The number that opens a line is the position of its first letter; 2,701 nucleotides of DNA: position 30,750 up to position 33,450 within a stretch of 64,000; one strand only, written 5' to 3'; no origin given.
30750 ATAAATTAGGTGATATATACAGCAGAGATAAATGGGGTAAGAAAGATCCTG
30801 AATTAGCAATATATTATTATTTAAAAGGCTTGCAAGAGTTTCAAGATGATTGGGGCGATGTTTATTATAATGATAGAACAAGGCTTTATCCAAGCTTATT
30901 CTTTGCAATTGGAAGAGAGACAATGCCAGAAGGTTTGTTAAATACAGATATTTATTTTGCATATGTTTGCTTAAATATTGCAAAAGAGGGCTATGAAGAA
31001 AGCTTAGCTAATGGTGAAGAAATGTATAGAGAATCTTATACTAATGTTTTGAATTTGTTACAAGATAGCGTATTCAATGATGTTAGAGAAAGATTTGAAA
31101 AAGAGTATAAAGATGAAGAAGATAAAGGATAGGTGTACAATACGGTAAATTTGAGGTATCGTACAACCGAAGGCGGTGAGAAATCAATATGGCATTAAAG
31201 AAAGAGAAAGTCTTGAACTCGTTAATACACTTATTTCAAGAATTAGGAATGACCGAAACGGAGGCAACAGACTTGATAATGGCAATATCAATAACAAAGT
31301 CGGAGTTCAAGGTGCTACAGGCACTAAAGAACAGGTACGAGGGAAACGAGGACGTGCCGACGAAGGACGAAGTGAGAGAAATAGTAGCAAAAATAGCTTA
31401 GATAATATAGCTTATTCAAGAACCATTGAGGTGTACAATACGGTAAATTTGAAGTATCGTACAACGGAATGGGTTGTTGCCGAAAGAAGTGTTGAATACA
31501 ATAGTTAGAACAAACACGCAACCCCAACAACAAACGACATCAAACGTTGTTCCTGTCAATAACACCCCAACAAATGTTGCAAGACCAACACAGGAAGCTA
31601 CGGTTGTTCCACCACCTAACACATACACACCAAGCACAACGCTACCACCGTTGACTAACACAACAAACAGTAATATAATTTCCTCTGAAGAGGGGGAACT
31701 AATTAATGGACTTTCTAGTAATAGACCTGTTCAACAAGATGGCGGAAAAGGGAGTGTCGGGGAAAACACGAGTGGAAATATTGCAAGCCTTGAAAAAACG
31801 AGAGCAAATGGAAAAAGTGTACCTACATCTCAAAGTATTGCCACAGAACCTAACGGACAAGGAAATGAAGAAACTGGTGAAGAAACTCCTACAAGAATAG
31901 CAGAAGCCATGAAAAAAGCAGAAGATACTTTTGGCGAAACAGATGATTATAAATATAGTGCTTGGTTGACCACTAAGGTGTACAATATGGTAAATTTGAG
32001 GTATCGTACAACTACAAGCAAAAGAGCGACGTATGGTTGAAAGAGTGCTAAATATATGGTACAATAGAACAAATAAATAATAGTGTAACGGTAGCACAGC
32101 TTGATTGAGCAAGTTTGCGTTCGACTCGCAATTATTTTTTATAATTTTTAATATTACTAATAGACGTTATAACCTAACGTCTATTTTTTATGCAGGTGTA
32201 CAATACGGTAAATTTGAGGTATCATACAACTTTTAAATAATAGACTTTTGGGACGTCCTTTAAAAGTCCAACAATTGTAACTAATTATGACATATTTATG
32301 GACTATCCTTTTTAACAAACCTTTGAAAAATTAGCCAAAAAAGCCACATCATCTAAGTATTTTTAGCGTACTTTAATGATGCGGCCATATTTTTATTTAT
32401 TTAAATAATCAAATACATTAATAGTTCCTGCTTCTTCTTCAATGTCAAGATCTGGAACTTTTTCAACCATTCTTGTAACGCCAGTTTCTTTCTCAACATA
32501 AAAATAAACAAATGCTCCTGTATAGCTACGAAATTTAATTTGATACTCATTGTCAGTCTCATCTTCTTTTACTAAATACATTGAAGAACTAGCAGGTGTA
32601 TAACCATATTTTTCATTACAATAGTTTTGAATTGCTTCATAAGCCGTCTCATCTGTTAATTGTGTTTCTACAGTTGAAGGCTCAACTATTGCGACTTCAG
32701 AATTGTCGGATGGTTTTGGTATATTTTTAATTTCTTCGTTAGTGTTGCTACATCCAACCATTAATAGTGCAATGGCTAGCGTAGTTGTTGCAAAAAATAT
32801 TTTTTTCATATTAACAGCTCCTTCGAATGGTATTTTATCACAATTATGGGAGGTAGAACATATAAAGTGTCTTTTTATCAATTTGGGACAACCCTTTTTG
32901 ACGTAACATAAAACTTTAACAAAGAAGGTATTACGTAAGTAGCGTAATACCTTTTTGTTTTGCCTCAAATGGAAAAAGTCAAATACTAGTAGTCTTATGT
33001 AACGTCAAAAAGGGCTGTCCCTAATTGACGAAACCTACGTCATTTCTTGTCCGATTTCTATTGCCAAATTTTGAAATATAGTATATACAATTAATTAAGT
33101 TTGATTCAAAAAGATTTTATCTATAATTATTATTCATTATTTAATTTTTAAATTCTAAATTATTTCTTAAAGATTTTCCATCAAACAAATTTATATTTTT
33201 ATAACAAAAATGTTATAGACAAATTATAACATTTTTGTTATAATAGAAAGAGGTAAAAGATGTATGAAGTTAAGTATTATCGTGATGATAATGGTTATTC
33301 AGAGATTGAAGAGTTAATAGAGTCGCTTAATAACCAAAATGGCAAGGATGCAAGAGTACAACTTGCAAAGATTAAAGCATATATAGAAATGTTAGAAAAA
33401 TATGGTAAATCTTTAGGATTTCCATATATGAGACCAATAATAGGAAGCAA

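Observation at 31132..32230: Array of four near-identical 36-bp direct repeats with irregular 262, 511 and 182-bp spacers, each placed at the 3' end of an open frame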

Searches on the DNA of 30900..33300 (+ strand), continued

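Call 104: search_with_rna_model(model_id=R1, sources=[L008], max_evalue=10, filters=off)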
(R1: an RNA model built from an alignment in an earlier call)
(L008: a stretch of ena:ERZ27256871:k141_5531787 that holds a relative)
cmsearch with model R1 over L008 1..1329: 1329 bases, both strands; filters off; matches with E-value up to 10: 10.
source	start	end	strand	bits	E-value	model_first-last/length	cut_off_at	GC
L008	7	15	-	1.5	0.51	9-17/36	-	0.22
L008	88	95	+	0.7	0.88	5-12/36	-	0.25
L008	817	826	-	-0.2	1.8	14-23/36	-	0.2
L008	88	96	-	-0.3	1.9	24-32/36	-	0.33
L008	1117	1129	-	-0.4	2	16-28/36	-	0.08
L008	784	790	+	-0.5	2.2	2-8/36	-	0.43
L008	302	308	-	-1.1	3.2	5-11/36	-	0.14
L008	649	655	+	-1.1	3.3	15-21/36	-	0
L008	958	965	-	-1.3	4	6-13/36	-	0.25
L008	1078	1080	+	-1.9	6.1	6-8/36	-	0.33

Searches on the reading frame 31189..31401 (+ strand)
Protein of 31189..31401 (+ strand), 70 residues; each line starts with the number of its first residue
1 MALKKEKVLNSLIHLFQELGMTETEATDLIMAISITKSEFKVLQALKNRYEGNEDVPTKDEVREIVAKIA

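Call 9: search_protein_families(library=pfam, proteins=[window:31189-31401:+], max_evalue=0.01)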
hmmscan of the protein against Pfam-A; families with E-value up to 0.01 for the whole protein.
window:31189-31401:+ (70 aa): 0 families

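Call 15: find_encoding_contigs(protein=window:31189-31401:+, flank=6000, max_places=10)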
Protein window:31189-31401:+ (70 aa): no gene with exactly this product is on record in the collection.

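Call 20: search_protein_families(library=phrogs, proteins=[window:31189-31401:+], max_evalue=0.1)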
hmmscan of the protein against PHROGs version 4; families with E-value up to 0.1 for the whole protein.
window:31189-31401:+ (70 aa): 1 family
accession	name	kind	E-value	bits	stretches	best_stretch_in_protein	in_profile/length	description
phrog_33343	-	unknown function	0.1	13.4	0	8-69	46-101/146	-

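Call 21: search_protein_families(library=ncbifam, proteins=[window:31189-31401:+], max_evalue=0.1)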
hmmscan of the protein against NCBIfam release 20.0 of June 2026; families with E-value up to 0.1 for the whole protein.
window:31189-31401:+ (70 aa): 3 families
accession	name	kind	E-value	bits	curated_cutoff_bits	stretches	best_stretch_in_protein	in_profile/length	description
NF004147.0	PRK05621.2-1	equivalog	0.0035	17.2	382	1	7-68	98-159/293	F0F1 ATP synthase subunit gamma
TIGR04383.1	acidic_w_LPXTA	equivalog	0.01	15.1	50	1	5-61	122-182/320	processed acidic surface protein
NF000503.1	fusF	exception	0.078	13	435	1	5-69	37-101/214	fusidic acid resistance EF-G-binding protein FusF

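Call 23: find_homologous_proteins(query=window:31189-31401:+, max_evalue=0.01)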
Query window:31189-31401:+ (70 aa): 2 proteins with E <= 0.01 among 4 candidates.
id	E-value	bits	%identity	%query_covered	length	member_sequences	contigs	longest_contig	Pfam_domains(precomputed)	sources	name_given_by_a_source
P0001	2.6e-34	133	97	100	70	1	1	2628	-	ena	-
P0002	1.6e-24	102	78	97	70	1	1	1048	-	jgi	jgi:hypothetical protein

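Call 25: find_encoding_contigs(protein=P0001, flank=10000)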
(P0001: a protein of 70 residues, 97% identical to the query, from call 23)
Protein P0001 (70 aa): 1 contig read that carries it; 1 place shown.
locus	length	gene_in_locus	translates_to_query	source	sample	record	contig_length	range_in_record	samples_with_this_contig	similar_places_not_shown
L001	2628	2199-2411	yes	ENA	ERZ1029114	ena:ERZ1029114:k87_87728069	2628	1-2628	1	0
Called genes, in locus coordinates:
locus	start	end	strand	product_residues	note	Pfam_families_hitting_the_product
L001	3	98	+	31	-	?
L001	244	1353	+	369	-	PF07833:Cu_amine_oxidN1 (weak)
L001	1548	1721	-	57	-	-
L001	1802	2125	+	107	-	-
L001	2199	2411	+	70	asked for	-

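Call 26: find_encoding_contigs(protein=P0002, flank=10000)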
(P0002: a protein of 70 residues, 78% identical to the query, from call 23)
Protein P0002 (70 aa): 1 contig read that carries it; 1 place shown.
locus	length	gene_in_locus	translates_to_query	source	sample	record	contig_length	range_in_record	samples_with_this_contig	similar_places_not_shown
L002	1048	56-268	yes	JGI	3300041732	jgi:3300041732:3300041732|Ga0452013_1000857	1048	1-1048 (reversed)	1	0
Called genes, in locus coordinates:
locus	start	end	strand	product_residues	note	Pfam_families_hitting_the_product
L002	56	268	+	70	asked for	-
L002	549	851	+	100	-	PF14131:DUF4298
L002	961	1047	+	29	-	?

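Call 75: predict_structure(alignment_id=A1)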
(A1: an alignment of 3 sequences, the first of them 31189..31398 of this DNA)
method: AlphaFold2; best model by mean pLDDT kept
length: 70 residues; sequences in the alignment: 3
mean_pLDDT: 66.9   pTM: 0.46
mean pLDDT of the five models: 66.9, 63.2, 62.7, 60.7, 56.1
residues with pLDDT >= 90: 0; 70-90: 22; 50-70: 48; < 50: 0
segments of 3 or more residues with pLDDT < 50: none
pLDDT, mean of each block of 10 residues (from residue 1): 64 74 76 62 66 62 65
secondary structure, 60 per line:
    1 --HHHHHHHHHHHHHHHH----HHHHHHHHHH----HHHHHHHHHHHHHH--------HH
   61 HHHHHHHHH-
elements in order: H3-18 H23-32 H37-50 H59-69
